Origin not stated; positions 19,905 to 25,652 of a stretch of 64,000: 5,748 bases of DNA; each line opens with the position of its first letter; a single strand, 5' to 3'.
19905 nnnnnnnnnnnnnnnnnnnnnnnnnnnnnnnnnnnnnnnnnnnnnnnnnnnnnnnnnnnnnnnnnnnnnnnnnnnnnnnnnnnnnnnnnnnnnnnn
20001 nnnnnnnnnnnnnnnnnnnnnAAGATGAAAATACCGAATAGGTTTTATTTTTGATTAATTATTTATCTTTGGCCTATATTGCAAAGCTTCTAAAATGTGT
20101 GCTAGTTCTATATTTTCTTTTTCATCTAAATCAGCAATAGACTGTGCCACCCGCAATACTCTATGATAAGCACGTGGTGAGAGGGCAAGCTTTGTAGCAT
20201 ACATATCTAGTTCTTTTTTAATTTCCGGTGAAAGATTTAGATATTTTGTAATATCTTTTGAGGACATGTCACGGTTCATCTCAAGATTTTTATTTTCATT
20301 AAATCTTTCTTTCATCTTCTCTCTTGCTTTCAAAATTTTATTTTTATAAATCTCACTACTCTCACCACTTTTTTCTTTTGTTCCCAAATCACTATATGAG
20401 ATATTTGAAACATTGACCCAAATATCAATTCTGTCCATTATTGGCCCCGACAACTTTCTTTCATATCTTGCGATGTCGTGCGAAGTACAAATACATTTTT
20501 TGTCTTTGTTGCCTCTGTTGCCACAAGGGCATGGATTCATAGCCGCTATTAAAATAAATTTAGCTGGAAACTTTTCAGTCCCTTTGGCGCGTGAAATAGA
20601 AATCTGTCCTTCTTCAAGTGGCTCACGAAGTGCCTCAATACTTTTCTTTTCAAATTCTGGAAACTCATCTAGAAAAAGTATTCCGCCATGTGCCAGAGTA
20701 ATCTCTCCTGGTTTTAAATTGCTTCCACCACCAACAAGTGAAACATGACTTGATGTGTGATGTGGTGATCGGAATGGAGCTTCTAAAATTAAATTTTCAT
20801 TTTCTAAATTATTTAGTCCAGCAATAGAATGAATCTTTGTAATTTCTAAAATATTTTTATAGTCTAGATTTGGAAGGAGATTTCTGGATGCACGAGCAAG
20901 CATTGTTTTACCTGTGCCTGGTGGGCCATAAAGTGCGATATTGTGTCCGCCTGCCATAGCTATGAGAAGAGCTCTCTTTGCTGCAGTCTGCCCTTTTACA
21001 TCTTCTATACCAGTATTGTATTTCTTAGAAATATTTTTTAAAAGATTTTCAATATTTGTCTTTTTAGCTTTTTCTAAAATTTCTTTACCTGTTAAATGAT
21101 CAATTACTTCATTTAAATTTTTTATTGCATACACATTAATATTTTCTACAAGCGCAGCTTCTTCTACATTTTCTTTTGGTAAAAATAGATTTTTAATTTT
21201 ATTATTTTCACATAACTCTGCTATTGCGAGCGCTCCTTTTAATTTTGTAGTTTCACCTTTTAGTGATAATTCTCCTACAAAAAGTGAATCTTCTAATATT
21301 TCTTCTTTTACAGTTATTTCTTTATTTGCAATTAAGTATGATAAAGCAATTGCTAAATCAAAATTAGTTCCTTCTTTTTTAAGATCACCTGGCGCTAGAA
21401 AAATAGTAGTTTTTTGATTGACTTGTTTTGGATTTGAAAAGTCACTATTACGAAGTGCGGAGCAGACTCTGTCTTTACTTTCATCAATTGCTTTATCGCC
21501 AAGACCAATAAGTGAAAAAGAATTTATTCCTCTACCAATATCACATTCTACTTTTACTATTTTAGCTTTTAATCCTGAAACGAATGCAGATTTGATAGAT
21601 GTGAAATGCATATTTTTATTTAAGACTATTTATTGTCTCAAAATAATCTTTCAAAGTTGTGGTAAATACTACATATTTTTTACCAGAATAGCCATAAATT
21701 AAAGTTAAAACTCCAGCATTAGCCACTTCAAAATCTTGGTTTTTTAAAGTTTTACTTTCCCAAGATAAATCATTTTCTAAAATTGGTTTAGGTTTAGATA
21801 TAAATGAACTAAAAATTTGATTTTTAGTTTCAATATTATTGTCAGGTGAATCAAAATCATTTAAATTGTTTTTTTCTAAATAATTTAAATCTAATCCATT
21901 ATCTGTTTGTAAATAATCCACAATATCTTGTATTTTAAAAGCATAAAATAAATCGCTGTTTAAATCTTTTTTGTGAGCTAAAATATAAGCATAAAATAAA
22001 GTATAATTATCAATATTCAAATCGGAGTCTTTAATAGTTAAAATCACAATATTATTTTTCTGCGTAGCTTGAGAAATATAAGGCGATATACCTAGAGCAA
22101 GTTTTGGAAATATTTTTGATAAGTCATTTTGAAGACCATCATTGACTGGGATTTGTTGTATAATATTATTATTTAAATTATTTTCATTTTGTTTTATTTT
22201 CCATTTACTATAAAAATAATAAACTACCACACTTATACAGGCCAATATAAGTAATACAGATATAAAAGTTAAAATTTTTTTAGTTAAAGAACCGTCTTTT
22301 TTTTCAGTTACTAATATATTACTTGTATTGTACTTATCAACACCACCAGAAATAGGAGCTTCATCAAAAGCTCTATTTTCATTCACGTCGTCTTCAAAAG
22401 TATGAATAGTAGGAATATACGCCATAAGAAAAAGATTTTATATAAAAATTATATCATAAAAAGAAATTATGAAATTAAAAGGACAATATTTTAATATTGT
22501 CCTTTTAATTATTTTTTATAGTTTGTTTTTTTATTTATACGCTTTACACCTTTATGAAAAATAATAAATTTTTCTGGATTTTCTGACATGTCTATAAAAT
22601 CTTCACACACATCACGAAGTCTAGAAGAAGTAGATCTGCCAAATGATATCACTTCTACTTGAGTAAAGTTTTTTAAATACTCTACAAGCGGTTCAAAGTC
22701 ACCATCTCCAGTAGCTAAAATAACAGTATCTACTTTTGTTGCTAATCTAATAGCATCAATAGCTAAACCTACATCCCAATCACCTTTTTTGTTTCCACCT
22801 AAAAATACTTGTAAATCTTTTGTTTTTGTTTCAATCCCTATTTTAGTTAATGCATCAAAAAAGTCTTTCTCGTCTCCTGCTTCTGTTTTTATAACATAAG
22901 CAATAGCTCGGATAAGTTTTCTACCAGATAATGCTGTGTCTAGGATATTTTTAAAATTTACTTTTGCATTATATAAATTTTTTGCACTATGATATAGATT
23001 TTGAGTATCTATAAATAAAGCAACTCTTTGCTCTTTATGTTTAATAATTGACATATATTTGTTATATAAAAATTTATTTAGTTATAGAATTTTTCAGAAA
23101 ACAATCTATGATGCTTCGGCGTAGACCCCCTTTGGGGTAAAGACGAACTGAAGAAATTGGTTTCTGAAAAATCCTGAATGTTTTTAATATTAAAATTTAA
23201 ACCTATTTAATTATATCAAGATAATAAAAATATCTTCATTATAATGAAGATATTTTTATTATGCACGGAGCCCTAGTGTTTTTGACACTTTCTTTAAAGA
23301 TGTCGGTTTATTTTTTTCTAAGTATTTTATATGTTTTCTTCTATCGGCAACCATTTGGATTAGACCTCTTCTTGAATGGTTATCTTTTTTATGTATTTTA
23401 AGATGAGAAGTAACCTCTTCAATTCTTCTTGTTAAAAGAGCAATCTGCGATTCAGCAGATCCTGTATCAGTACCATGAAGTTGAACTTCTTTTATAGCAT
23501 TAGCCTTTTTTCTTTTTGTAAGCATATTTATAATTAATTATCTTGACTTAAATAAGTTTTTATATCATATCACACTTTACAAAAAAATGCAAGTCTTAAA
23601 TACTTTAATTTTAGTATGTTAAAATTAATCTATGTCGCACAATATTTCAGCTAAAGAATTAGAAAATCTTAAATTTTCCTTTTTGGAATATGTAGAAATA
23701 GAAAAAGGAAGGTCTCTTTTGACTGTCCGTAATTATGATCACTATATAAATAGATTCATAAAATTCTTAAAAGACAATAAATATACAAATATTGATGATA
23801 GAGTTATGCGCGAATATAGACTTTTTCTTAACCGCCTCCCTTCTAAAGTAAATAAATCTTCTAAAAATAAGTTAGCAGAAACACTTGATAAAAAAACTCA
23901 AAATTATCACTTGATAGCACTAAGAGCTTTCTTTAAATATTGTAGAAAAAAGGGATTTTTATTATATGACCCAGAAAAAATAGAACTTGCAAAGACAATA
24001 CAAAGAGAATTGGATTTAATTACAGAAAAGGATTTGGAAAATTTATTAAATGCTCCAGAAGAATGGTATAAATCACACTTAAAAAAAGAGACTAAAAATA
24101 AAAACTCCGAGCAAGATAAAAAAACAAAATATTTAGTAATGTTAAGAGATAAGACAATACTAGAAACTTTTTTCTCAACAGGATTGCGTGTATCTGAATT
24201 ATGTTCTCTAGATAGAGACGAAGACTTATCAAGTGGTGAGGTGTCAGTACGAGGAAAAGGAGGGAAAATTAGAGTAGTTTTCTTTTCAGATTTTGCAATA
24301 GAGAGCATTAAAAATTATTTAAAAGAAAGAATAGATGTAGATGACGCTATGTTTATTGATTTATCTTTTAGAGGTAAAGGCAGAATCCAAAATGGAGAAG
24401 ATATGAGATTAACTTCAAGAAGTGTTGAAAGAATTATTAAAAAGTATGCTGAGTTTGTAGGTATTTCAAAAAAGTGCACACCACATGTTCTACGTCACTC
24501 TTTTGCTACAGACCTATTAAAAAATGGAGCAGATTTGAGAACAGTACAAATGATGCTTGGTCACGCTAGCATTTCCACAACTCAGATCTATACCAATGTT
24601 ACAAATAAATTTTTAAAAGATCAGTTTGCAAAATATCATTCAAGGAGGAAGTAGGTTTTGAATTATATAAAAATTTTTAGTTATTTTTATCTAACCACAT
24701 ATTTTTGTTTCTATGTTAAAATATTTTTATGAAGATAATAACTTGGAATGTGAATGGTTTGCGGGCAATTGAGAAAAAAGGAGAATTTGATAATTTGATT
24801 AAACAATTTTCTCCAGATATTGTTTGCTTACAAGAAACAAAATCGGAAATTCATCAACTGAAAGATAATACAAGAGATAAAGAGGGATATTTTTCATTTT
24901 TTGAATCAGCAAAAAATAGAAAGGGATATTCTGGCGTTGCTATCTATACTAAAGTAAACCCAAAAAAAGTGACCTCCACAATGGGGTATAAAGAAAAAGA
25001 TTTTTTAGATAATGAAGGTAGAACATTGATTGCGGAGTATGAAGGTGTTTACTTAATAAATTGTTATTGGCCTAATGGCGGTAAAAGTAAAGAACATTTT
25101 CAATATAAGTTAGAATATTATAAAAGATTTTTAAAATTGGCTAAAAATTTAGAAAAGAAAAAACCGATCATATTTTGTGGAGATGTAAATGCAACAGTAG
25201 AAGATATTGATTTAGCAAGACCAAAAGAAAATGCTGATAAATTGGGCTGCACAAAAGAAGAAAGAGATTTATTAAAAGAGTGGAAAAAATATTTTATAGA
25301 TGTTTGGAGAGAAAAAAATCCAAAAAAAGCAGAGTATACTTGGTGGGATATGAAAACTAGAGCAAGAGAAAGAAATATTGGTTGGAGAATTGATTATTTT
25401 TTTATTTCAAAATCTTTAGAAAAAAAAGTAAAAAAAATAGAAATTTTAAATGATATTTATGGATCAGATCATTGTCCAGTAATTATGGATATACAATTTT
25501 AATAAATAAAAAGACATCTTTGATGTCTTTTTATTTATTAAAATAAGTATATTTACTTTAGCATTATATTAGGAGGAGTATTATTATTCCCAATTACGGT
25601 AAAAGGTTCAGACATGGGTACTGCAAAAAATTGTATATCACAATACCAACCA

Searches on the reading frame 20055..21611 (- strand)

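Call 64: search_protein_families(library=pfam, proteins=[window:20055-21611:-], max_evalue=0.0001)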
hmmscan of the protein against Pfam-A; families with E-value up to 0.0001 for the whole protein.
window:20055-21611:- (518 aa): 7 families
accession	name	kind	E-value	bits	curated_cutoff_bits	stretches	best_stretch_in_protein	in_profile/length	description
PF01078.27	Mg_chelatase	-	1.2e-87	293.1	20.3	1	202-407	2-205/207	Magnesium chelatase, subunit ChlI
PF13541.12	ChlI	-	2.4e-32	111.8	27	1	21-148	1-121/121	Subunit ChlI of Mg-chelatase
PF13335.12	Mg_chelatase_C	-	1.1e-26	93.6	26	1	416-513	1-94/94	Magnesium chelatase, subunit ChlI C-terminal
PF07728.20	AAA_5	-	2.5e-12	47.4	22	1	225-366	2-127/139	AAA domain (dynein-related subfamily)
PF00493.29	MCM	-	2.7e-12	46.7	23.3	1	298-399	111-202/224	MCM P-loop domain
PF00158.32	Sigma54_activat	-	4.8e-06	26.8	20.2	1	221-359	21-142/168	Sigma-54 interaction domain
PF00004.35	AAA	-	2.5e-05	25.1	21.2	0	226-251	2-23/131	ATPase family associated with various cellular activities (AAA)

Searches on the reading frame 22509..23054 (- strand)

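Call 65: search_protein_families(library=pfam, proteins=[window:22509-23054:-], max_evalue=0.0001)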
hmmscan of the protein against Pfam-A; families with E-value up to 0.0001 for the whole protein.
window:22509-23054:- (181 aa): 1 family
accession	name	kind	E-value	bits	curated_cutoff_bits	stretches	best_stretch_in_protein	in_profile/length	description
PF01936.24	NYN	-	3.5e-34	118.8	24.2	1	10-156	1-144/145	NYN domain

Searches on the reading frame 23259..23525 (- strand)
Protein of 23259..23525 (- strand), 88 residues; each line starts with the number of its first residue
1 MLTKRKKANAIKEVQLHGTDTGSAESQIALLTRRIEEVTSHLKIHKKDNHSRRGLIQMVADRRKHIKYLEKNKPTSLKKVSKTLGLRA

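Call 65: search_protein_families(library=pfam, proteins=[window:23259-23525:-], max_evalue=0.0001)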
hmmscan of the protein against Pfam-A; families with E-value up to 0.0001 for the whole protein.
window:23259-23525:- (88 aa): 1 family
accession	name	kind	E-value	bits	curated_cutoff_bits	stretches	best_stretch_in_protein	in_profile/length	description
PF00312.27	Ribosomal_S15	-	2.3e-28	98.6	31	1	7-87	1-81/81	Ribosomal protein S15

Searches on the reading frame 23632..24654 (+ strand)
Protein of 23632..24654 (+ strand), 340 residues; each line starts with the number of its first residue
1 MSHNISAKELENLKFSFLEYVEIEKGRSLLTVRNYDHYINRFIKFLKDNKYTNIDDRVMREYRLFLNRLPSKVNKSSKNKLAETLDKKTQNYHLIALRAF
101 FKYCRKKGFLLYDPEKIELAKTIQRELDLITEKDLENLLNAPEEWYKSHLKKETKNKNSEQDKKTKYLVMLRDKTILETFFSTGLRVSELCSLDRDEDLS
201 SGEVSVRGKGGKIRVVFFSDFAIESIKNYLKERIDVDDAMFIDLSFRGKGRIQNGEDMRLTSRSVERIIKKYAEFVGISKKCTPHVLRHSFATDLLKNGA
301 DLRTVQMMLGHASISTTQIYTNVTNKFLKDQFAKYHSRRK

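Call 65: search_protein_families(library=pfam, proteins=[window:23632-24654:+], max_evalue=0.0001)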
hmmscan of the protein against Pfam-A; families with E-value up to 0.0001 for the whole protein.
window:23632-24654:+ (340 aa): 3 families
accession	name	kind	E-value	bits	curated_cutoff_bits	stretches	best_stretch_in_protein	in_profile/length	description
PF00589.27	Phage_integrase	-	6.4e-39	133.9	27.1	1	171-324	22-169/172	Phage integrase family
PF02899.23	Phage_int_SAM_1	-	8.4e-11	42.4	22.3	1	16-107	3-82/83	Phage integrase, N-terminal SAM-like domain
PF13102.12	Phage_int_SAM_5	-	7.7e-07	29.8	22.3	1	19-114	8-92/98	Phage integrase SAM-like domain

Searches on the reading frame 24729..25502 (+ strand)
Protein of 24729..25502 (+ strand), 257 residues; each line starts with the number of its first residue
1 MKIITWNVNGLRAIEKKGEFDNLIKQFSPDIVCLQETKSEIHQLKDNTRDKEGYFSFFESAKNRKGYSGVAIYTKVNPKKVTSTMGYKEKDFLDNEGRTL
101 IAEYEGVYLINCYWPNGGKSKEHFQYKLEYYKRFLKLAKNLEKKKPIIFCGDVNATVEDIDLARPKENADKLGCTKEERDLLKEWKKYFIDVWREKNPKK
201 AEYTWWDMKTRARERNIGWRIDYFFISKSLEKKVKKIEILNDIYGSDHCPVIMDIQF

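Call 65: search_protein_families(library=pfam, proteins=[window:24729-25502:+], max_evalue=0.0001)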
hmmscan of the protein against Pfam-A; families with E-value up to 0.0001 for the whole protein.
window:24729-25502:+ (257 aa): 2 families
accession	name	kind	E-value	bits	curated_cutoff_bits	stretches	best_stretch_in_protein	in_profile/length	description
PF03372.29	Exo_endo_phos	-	4.8e-28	98.8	24.5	1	4-248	1-225/225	Endonuclease/Exonuclease/phosphatase family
PF14529.12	Exo_endo_phos_2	-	6.6e-06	26.4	27.4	1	108-252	2-117/117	Endonuclease-reverse transcriptase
